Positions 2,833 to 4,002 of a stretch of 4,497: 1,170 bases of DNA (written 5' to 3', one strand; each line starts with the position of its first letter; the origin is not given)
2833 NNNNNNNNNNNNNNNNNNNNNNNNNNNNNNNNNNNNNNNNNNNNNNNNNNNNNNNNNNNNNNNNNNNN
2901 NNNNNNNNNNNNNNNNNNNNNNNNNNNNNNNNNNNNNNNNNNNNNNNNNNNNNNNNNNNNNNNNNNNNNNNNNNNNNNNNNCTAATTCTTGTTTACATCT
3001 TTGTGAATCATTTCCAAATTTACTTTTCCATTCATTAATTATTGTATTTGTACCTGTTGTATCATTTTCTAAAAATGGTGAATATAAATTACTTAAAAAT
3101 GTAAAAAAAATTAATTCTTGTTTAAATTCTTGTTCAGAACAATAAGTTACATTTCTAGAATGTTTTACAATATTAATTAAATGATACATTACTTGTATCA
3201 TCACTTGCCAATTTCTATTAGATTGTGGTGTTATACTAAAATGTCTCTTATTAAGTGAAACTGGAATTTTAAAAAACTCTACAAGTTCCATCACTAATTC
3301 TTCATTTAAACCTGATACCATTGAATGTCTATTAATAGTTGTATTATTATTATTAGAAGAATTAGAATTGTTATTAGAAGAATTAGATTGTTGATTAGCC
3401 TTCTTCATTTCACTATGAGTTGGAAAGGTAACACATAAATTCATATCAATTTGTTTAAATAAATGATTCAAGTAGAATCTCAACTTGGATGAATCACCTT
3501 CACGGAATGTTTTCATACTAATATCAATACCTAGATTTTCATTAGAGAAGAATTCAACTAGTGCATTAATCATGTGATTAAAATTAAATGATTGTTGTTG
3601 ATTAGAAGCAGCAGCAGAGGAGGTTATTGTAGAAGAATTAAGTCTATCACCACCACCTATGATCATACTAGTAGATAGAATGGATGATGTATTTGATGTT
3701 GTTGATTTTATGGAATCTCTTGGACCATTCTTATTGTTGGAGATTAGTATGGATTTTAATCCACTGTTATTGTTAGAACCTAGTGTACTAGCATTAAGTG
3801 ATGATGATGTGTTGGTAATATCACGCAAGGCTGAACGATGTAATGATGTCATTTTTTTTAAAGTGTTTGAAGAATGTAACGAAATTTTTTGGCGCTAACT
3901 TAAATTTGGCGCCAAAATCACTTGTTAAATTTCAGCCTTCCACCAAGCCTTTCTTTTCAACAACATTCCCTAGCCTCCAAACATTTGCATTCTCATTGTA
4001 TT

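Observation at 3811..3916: Uncharacterised gene combining an N-terminal perfect D-box with tandem E2F sites at its promoter: candidate novel cell-cycle-regulated APC/C substrate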

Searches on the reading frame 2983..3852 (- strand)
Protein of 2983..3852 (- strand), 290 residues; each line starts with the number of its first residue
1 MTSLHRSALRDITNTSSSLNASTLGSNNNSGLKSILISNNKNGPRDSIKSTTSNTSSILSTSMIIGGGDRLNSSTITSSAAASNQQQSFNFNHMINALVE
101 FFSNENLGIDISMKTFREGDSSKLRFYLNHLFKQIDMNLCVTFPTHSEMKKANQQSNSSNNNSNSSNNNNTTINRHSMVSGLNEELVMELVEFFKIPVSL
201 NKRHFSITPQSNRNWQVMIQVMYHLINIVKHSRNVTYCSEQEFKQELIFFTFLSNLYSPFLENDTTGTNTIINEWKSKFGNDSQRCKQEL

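Call 3: search_protein_families(library=pfam, proteins=[window:2983-3852:-], max_evalue=1)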
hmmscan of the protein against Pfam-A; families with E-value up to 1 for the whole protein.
window:2983-3852:- (290 aa): 2 families
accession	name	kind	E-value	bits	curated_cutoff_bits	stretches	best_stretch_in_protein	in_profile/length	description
PF23985.1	DUF7308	-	0.0057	17.2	27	1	74-158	112-193/200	Domain of unknown function (DUF7308)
PF03801.18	Ndc80_HEC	-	0.47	10.6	25.1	0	92-139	41-88/147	HEC/Ndc80p family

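Call 4: search_solved_structures(query=window:2983-3852:-, max_evalue=1, show_alignments=2)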
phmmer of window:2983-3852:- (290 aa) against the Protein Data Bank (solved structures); distinct sequences matched with E-value up to 1: 0.

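Call 5: find_homologous_proteins(query=window:2983-3852:-, max_evalue=0.001)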
Query window:2983-3852:- (290 aa): 1 proteins with E <= 0.001 among 6726 candidates.
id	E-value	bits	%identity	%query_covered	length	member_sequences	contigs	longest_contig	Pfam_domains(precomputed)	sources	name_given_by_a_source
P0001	7.4e-129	447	100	76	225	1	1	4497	-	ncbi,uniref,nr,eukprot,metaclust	ncbi:predicted protein [Naegleria gruberi]|uniref:Predicted protein n=1 Tax=Naegleria gruberi TaxID=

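Call 13: search_protein_representatives(protein=window:2983-3852:-)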
Query: 290 residues. Proteins with E-value up to 0.001 (for the whole library): 4; up to 1e-10: 3; up to 1e-30: 2. The best 4 are listed.
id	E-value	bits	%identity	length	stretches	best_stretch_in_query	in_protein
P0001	2.3e-129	446.6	99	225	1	1-221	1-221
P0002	1.0e-39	152.9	43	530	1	108-288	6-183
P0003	7.6e-14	68.1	29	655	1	77-284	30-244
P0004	3.3e-09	52.9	24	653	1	78-285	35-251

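Call 15: search_protein_families(library=pfam, proteins=[P0002, P0003, P0004], max_evalue=0.01)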
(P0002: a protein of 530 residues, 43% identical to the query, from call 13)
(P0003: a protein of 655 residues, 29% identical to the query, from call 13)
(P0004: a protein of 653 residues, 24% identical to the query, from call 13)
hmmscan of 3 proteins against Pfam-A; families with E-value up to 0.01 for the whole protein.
P0002 (530 aa): 1 family
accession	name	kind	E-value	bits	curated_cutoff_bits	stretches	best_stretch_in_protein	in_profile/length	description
PF07926.17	TPR_MLP1_2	-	0.0051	17.3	36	1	393-450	66-123/129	TPR/MLP1/MLP2-like protein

P0003 (655 aa): 1 family
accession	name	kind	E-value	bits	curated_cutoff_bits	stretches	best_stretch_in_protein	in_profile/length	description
PF13602.12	ADH_zinc_N_2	-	0.00057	21.3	27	1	548-653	24-134/134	Zinc-binding dehydrogenase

P0004 (653 aa): 4 families
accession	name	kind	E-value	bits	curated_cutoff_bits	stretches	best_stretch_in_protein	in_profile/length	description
PF03801.18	Ndc80_HEC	-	2e-10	41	25.1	1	23-99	14-91/147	HEC/Ndc80p family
PF22330.2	Rib_mS39_PPR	-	0.0017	18.6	27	1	87-177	61-150/194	Small ribosomal subunit protein mS39, PPR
PF06154.16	CbeA_antitoxin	-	0.0027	18.7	27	1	272-335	8-71/101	CbeA_antitoxin, type IV, cytoskeleton bundling-enhancing factor A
PF07926.17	TPR_MLP1_2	-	0.0034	17.8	36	1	492-586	34-127/129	TPR/MLP1/MLP2-like protein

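Call 16: predict_structure(protein=window:2983-3852:-)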
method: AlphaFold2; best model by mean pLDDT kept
length: 290 residues; sequences in the alignment: 1
mean_pLDDT: 34.5   pTM: 0.19
mean pLDDT of the five models: 34.5, 33.2, 32.6, 31.2, 30.9
residues with pLDDT >= 90: 0; 70-90: 0; 50-70: 0; < 50: 290
segments of 3 or more residues with pLDDT < 50: 1-290
pLDDT, mean of each block of 10 residues (from residue 1): 32 33 30 30 35 32 28 29 28 45 41 37 38 30 29 37 35 26 37 35 31 40 38 33 42 34 39 41 32
secondary structure, 60 per line:
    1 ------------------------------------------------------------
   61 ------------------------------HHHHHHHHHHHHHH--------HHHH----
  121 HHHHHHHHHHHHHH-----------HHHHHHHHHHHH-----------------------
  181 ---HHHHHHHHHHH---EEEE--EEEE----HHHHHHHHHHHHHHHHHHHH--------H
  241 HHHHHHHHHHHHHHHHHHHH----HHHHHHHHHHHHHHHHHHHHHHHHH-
elements in order: H91-104 H113-116 H121-134 H146-157 H184-194 E198-201 E204-207 H212-231 H240-260 H265-289

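Call 17: find_encoding_contigs(protein=P0002, flank=5000, max_places=4)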
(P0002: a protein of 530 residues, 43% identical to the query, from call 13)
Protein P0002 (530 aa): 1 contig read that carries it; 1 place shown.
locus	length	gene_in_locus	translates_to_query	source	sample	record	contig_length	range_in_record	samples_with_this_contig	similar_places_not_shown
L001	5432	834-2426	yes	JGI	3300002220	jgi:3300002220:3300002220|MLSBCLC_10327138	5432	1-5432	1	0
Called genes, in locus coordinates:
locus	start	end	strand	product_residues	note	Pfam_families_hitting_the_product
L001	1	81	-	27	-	?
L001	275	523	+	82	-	-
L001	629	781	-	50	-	-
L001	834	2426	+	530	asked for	-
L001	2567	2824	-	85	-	-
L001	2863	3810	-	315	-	PF25390:WD40_RLD, PF25384:Alsin_RLD (weak), PF13540:RCC1_2 (weak), PF25390:WD40_RLD, PF13540:RCC1_2, PF00415:RCC1 (weak), PF13540:RCC1_2 (weak)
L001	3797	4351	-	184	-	-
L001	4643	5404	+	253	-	PF07859:Abhydrolase_3, PF20434:BD-FAE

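Call 18: find_encoding_contigs(protein=P0003, flank=5000, max_places=4)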
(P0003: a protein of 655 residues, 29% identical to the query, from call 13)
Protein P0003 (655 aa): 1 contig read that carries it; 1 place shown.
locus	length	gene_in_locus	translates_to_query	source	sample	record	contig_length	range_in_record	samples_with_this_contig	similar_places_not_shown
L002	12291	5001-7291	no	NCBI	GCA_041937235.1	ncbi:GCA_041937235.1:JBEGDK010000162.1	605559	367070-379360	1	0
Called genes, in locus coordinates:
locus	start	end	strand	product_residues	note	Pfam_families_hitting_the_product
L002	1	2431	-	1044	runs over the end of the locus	PF04515:Choline_transpo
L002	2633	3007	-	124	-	PF00031:Cystatin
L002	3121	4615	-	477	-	PF00355:Rieske, PF19112:VanA_C, PF08417:PaO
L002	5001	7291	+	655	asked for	-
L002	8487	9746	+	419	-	PF01156:IU_nuc_hydro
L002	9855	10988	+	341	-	PF00644:PARP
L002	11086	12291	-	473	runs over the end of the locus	-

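Call 19: find_encoding_contigs(protein=P0004, flank=5000, max_places=4)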
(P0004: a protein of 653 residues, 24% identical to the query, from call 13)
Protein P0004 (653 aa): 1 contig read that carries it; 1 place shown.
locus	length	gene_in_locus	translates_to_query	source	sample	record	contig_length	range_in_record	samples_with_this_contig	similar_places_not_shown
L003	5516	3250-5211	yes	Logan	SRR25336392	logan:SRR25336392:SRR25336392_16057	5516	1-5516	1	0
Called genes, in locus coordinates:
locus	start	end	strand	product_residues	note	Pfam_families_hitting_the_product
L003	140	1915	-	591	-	PF00083:Sugar_tr (weak), PF07690:MFS_1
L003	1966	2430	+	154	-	-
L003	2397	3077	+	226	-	-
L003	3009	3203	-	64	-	-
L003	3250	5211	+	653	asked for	PF03801:Ndc80_HEC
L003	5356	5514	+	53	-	?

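Call 24: list_cluster_members(proteins=[P0002, P0003, P0004, P0001])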
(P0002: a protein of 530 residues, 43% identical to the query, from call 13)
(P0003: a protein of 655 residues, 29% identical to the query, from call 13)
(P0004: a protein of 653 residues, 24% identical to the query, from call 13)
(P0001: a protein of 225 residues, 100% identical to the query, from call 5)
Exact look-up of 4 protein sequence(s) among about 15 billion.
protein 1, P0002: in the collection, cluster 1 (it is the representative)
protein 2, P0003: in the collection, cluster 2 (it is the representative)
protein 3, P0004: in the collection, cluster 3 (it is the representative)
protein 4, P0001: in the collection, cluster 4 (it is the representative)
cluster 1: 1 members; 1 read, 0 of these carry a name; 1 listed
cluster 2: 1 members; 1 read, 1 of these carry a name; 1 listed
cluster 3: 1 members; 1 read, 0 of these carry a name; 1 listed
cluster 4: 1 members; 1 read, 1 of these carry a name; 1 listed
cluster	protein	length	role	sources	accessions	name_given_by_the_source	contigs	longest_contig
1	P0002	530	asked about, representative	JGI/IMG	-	-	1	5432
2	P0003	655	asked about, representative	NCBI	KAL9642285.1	hypothetical protein ABK040_007284 [Willaertia magna]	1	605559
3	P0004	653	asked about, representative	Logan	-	-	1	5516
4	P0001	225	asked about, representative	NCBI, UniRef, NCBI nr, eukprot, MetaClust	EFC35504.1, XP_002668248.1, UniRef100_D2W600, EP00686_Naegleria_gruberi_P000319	predicted protein [Naegleria gruberi] | Predicted protein n=1 Tax=Naegleria gruberi TaxID=5762 RepID=D2W600_NAEGR | uncharacterized protein NAEGRDRAFT_76843 [Naegleria gruberi]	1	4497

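Call 28: search_solved_structures(query=A1, max_evalue=1, show_alignments=2)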
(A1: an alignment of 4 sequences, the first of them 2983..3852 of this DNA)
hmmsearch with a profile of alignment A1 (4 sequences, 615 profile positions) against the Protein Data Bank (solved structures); distinct sequences matched with E-value up to 1: 13.
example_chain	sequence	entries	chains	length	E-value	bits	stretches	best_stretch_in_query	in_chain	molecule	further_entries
9n9g_1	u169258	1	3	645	4.4e-07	32.3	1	174-595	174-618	Kinetochore protein NDC80 homolog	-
1jsd_B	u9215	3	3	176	0.0034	19.4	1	247-332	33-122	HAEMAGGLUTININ (HA2 CHAIN)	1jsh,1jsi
2ve7_A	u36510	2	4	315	0.02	16.8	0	50-92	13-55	KINETOCHORE PROTEIN HEC1, KINETOCHORE PROTEIN SPC25 | NDC80-SPC25 chimera protein, Chain B from PDB 2VE7 (Ndc80 bonsai)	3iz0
7upq_B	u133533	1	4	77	0.073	15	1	506-539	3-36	DHT03 protein B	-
2igp_A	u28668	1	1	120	0.08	14.9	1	49-92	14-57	Retinoblastoma-associated protein HEC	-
7upo_B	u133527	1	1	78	0.1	14.5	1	506-539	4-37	DHT03 protein B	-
5fiy_A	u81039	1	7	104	0.15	14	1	469-534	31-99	PRKC APOPTOSIS WT1 REGULATOR PROTEIN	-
8qat_A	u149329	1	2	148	0.24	13.3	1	466-562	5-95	Protein Hook homolog 3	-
6gaj_A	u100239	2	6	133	0.25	13.3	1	252-316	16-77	Outer capsid protein sigma-1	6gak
7wu7_2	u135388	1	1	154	0.27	13.2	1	254-342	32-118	Prefoldin subunit 2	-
5vr2_A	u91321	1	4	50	0.3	13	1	509-547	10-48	Myocilin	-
6gao_A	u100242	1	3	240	0.43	12.5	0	251-315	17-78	Outer capsid protein sigma-1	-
4zry_B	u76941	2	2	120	0.5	12.2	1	471-561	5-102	Keratin, type II cytoskeletal 1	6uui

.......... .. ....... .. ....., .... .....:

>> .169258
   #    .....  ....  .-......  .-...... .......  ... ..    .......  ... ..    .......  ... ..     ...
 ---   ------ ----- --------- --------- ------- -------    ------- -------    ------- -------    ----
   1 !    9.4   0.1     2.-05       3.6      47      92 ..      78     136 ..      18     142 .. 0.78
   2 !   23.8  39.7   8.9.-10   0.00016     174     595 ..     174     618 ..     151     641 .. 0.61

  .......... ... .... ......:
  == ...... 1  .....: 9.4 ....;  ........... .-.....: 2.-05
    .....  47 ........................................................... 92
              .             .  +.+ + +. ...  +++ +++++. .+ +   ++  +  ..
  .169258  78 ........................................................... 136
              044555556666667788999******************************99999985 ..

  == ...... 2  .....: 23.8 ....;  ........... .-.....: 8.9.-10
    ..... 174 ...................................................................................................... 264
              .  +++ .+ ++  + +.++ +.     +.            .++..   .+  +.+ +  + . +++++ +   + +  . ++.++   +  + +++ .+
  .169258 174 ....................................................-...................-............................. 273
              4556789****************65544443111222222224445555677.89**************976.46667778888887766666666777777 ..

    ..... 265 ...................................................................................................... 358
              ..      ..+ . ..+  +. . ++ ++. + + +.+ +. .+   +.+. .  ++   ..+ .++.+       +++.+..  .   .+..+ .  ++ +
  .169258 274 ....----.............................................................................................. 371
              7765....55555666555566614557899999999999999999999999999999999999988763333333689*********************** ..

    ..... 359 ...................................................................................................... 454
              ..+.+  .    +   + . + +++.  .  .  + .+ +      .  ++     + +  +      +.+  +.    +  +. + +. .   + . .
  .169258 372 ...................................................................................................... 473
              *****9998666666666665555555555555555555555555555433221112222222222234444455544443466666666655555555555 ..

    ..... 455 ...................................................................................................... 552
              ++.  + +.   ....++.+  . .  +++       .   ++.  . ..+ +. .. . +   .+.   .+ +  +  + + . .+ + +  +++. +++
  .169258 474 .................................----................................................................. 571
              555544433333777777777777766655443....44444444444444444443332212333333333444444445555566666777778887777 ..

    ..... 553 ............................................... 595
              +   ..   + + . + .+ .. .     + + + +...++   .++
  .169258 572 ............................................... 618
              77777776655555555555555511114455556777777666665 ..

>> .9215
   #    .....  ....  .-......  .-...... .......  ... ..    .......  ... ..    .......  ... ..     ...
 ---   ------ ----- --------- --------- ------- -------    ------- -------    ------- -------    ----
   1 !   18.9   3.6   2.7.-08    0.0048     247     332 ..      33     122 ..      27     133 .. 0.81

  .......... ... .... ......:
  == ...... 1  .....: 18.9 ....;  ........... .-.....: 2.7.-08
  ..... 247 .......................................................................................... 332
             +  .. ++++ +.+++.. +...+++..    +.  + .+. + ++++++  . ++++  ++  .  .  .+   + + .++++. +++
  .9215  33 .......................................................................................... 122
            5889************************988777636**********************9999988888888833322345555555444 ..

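Call 29: find_homologous_proteins(query=A1, max_evalue=0.001)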
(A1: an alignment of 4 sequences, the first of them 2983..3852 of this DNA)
Query A1 (4 sequences) (290 aa, profile of the alignment): 5 proteins with E <= 0.001 among 8000 candidates.
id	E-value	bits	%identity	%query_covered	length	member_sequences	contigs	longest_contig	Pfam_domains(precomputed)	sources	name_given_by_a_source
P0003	1.5e-266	904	28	66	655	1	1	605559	-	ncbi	ncbi:hypothetical protein ABK040_007284 [Willaertia magna]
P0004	4.2e-242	823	23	64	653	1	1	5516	PF03801.19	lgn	-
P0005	4.8e-159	549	44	69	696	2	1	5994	-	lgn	-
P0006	1.0e-153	532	36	98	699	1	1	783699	-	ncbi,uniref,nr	ncbi:hypothetical protein C9374_012570 [Naegleria lovaniensis]|uniref:Uncharacterized protein n=1 Ta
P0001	1.5e-62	230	100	76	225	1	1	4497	-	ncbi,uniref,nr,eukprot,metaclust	ncbi:predicted protein [Naegleria gruberi]|uniref:Predicted protein n=1 Tax=Naegleria gruberi TaxID=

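Call 31: find_encoding_contigs(protein=P0005, flank=3000, max_places=3)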
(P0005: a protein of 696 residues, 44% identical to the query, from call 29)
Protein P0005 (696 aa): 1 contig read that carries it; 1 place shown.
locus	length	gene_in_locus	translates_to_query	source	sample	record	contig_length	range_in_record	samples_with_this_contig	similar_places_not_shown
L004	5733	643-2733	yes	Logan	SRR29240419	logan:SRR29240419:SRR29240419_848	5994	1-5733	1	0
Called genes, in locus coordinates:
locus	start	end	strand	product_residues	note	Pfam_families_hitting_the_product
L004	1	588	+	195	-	?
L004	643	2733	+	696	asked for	-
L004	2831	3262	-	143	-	PF07534:TLD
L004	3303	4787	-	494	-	PF07534:TLD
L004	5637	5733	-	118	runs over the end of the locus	?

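Call 32: find_encoding_contigs(protein=P0006, flank=3000, max_places=3)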
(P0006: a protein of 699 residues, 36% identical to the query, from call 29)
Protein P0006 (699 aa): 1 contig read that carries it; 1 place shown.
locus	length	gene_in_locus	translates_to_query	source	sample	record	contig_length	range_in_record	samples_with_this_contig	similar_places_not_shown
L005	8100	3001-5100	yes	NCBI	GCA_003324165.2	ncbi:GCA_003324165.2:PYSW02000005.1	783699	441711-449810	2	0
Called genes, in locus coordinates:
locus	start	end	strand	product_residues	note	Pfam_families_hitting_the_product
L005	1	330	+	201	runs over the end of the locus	PF00025:Arf, PF00071:Ras, PF08477:Roc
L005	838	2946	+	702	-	-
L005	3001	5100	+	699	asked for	-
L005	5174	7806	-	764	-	PF07534:TLD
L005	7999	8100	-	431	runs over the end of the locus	-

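Call 67: predict_structure(alignment_id=A4)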
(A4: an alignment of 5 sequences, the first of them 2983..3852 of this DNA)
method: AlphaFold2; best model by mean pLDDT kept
length: 290 residues; sequences in the alignment: 5
mean_pLDDT: 53.1   pTM: 0.45
mean pLDDT of the five models: 53.1, 52.1, 48.0, 47.4, 43.9
residues with pLDDT >= 90: 0; 70-90: 76; 50-70: 69; < 50: 145
segments of 3 or more residues with pLDDT < 50: 1-86, 138-148, 156-181, 235-243, 257-259, 285-290
pLDDT, mean of each block of 10 residues (from residue 1): 31 29 33 34 35 29 30 31 45 84 81 78 77 60 47 50 33 38 65 73 64 77 79 51 49 52 64 68 53
secondary structure, 60 per line:
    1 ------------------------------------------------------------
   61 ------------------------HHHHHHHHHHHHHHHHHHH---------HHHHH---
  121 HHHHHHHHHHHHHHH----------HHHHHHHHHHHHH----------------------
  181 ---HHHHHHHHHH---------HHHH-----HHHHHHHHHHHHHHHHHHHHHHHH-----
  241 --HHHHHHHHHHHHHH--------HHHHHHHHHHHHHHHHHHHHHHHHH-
elements in order: H85-103 H113-117 H121-135 H146-158 H184-193 H203-206 H212-235 H243-256 H265-289
